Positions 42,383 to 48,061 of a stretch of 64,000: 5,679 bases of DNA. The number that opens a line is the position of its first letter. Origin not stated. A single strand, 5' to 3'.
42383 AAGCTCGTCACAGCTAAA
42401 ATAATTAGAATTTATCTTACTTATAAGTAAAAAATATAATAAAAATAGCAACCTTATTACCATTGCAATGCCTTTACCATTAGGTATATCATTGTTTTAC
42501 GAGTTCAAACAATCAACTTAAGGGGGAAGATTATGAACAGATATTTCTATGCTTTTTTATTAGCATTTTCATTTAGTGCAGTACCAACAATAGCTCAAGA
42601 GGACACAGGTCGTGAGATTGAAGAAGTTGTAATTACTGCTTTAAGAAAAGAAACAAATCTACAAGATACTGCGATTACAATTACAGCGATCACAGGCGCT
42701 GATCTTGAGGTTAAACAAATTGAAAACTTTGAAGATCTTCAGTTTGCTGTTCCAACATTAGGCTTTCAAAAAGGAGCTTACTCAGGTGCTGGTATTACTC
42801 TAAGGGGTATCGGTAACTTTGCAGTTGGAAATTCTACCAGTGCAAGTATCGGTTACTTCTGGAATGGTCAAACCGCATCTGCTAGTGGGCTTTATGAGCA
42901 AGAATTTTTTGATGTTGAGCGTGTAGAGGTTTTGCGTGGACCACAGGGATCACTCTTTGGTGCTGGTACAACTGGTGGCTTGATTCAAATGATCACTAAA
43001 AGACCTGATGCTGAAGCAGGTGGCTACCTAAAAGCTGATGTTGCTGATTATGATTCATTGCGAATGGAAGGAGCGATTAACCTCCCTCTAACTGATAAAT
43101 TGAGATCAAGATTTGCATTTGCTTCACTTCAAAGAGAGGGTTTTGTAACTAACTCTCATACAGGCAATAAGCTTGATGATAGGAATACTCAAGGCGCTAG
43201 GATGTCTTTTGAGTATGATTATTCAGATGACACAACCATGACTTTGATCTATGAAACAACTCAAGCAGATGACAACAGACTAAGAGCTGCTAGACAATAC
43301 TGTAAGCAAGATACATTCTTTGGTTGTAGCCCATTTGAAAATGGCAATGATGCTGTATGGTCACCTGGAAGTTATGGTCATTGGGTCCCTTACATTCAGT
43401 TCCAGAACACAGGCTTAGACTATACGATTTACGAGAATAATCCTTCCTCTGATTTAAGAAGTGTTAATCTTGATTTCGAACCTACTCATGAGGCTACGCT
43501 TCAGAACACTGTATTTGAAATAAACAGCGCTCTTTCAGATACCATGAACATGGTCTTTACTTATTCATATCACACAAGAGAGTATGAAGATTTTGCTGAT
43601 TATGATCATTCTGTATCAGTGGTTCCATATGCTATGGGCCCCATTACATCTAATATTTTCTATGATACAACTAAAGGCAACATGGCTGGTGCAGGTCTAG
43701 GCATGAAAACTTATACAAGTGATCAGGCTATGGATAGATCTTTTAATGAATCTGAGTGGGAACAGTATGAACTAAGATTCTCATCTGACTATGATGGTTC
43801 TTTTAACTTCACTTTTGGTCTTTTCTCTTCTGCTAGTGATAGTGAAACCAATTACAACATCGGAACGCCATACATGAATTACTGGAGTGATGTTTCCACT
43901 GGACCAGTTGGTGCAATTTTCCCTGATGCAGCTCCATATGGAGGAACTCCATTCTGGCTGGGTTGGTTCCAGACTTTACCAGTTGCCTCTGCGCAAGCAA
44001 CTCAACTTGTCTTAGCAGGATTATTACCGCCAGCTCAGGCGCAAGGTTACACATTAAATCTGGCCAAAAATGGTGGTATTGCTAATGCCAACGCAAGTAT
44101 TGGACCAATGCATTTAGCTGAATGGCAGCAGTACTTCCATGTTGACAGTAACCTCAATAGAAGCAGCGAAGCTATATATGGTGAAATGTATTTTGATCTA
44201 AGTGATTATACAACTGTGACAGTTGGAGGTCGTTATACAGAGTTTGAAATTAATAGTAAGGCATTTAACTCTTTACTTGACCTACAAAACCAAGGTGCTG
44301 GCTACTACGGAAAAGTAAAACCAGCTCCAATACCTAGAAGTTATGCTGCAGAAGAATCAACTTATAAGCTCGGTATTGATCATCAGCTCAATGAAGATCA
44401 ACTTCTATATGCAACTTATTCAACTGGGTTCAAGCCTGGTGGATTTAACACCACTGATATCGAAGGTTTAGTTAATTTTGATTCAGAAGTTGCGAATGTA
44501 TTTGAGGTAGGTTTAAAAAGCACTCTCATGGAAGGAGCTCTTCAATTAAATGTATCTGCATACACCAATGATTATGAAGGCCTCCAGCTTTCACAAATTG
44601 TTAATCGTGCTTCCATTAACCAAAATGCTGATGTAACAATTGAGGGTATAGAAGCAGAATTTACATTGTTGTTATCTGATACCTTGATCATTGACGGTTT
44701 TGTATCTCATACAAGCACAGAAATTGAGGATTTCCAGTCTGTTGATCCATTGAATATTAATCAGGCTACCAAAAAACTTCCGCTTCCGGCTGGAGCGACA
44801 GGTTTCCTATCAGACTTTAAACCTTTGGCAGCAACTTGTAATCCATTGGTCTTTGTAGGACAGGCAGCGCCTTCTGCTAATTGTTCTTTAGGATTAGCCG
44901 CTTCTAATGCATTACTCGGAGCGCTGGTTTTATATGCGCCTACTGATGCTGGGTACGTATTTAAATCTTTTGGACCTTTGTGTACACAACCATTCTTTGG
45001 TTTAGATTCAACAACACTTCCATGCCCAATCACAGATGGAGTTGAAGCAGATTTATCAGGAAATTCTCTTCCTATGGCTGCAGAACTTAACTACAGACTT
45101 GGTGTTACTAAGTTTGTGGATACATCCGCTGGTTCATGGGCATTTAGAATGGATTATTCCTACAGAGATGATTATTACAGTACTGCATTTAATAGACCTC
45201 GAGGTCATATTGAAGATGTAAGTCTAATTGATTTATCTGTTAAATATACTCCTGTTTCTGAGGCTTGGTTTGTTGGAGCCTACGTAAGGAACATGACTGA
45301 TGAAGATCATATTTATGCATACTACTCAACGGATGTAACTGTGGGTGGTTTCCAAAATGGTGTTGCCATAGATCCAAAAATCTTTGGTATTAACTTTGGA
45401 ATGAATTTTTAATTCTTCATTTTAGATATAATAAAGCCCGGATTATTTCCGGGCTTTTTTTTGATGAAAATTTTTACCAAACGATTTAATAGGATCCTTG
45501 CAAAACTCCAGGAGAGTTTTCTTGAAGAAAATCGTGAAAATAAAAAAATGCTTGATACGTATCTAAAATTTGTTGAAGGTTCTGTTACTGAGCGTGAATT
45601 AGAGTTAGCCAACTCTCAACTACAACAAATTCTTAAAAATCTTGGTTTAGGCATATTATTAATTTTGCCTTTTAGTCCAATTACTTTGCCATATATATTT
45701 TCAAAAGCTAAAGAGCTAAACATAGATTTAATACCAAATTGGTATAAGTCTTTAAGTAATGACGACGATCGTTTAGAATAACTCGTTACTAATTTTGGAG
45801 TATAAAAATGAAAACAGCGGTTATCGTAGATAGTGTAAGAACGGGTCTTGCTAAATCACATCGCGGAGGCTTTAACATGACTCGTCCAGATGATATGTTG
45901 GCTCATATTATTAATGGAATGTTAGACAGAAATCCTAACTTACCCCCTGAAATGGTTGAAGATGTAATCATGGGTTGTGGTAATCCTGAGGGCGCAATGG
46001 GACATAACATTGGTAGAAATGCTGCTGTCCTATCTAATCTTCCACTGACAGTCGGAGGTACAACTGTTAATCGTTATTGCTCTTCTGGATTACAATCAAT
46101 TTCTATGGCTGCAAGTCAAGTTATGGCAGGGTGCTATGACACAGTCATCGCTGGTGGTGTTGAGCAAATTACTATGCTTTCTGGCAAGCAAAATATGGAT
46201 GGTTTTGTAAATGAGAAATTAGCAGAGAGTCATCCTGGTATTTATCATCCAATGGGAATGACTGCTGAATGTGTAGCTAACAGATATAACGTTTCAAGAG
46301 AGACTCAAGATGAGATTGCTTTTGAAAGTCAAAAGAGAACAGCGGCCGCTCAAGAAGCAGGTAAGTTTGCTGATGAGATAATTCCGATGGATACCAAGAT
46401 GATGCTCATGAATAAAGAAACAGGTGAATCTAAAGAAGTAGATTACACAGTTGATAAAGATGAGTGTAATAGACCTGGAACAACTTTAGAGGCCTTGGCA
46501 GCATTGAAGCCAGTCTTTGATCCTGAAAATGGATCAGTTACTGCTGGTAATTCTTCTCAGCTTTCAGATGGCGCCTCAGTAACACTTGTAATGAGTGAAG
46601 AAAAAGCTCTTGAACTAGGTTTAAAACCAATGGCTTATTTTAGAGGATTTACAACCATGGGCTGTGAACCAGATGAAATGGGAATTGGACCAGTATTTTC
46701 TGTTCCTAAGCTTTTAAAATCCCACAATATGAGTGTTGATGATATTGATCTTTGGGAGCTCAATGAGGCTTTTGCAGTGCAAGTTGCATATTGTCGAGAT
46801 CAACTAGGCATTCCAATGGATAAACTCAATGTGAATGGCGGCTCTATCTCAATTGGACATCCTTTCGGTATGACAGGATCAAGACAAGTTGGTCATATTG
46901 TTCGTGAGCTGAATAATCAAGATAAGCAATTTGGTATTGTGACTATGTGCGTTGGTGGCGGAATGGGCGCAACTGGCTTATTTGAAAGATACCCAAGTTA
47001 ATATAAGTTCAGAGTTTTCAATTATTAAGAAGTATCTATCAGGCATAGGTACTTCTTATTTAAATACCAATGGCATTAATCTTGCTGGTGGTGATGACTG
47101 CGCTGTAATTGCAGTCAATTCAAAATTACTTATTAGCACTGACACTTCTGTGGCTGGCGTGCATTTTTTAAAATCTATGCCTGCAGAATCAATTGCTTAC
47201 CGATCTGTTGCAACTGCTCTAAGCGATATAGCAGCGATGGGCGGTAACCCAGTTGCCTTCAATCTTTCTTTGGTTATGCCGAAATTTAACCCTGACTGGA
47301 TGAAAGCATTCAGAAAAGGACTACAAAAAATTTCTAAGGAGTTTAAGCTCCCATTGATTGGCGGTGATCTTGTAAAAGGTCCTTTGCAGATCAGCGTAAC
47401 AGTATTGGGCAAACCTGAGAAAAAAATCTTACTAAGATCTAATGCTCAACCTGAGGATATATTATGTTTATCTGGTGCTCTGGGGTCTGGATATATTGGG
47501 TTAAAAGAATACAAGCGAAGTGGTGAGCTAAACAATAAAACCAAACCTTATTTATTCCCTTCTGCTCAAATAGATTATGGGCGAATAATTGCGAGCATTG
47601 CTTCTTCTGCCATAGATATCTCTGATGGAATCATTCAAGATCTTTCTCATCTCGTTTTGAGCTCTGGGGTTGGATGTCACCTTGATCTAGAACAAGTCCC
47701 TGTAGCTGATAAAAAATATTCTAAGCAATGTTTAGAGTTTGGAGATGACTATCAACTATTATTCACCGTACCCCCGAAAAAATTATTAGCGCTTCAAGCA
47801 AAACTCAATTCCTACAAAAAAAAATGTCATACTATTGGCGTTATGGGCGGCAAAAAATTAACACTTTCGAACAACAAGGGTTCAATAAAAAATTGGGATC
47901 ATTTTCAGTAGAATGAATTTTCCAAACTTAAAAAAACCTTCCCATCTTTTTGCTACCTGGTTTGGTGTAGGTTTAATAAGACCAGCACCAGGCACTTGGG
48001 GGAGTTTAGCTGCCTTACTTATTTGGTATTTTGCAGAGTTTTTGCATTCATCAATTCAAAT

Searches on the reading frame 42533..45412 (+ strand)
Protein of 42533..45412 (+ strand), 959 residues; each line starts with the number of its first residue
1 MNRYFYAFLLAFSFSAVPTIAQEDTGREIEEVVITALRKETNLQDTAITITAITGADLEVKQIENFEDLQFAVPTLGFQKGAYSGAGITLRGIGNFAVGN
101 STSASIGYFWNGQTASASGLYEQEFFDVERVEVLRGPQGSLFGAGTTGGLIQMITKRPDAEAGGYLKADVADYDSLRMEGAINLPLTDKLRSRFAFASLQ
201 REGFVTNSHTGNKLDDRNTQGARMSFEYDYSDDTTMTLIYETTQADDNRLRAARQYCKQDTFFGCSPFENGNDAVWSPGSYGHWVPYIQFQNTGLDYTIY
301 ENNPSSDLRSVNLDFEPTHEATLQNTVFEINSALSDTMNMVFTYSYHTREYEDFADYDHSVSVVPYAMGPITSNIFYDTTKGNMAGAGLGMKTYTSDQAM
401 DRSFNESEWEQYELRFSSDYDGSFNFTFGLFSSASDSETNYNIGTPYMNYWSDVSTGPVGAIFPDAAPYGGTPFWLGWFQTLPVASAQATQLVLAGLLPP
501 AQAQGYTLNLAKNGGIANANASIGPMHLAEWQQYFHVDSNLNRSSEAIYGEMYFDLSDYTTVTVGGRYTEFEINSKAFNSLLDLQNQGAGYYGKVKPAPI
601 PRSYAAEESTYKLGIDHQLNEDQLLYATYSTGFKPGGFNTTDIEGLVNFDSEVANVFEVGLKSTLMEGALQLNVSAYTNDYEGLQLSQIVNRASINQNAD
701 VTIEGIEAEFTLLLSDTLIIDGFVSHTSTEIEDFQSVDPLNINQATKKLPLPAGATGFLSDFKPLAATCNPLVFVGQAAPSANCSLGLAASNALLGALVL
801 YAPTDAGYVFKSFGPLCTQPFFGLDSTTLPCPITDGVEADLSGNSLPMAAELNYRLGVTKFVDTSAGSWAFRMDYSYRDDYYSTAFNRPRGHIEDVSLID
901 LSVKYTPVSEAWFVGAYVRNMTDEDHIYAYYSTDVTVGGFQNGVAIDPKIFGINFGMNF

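Call 53: search_protein_families(library=pfam, proteins=[window:42533-45412:+], max_evalue=0.000001)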
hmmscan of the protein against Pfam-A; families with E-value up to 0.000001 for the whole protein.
window:42533-45412:+ (959 aa): 2 families
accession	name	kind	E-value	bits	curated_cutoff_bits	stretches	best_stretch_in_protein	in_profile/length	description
PF00593.30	TonB_dep_Rec_b-barrel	-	7.8e-23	82.5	27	1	393-715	42-337/436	TonB dependent receptor-like, beta-barrel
PF07715.20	Plug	-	1.2e-14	55.1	23.9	1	43-149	2-106/107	TonB-dependent Receptor Plug Domain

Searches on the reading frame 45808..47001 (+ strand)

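Call 52: search_protein_families(library=pfam, proteins=[window:45808-47001:+], max_evalue=0.000001)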
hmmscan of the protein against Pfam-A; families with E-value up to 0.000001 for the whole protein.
window:45808-47001:+ (397 aa): 2 families
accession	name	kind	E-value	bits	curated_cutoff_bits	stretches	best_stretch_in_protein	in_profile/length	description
PF00108.29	Thiolase_N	-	5e-65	219.9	26.4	1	5-265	2-260/260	Thiolase, N-terminal domain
PF02803.24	Thiolase_C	-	4.3e-44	149.5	27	1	272-393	1-122/123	Thiolase, C-terminal domain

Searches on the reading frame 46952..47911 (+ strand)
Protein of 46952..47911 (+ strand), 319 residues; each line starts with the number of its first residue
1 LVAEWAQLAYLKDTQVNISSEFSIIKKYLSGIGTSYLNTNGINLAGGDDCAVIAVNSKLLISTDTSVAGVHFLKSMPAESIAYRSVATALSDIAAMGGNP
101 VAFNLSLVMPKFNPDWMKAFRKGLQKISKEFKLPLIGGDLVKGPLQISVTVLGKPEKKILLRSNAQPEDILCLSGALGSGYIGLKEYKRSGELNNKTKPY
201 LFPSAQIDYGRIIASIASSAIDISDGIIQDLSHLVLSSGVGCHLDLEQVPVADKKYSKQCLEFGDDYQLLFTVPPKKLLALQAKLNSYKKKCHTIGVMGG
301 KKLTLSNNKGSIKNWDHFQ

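Call 53: search_protein_families(library=pfam, proteins=[window:46952-47911:+], max_evalue=0.000001)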
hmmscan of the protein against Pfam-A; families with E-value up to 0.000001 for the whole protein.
window:46952-47911:+ (319 aa): 2 families
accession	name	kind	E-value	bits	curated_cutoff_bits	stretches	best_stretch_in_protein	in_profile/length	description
PF00586.29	AIRS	-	1.1e-25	90.6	24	1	47-153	1-110/112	AIR synthase related protein, N-terminal domain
PF02769.27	AIRS_C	-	1.2e-07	32.4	23.1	1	196-302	38-149/156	AIR synthase related protein, C-terminal domain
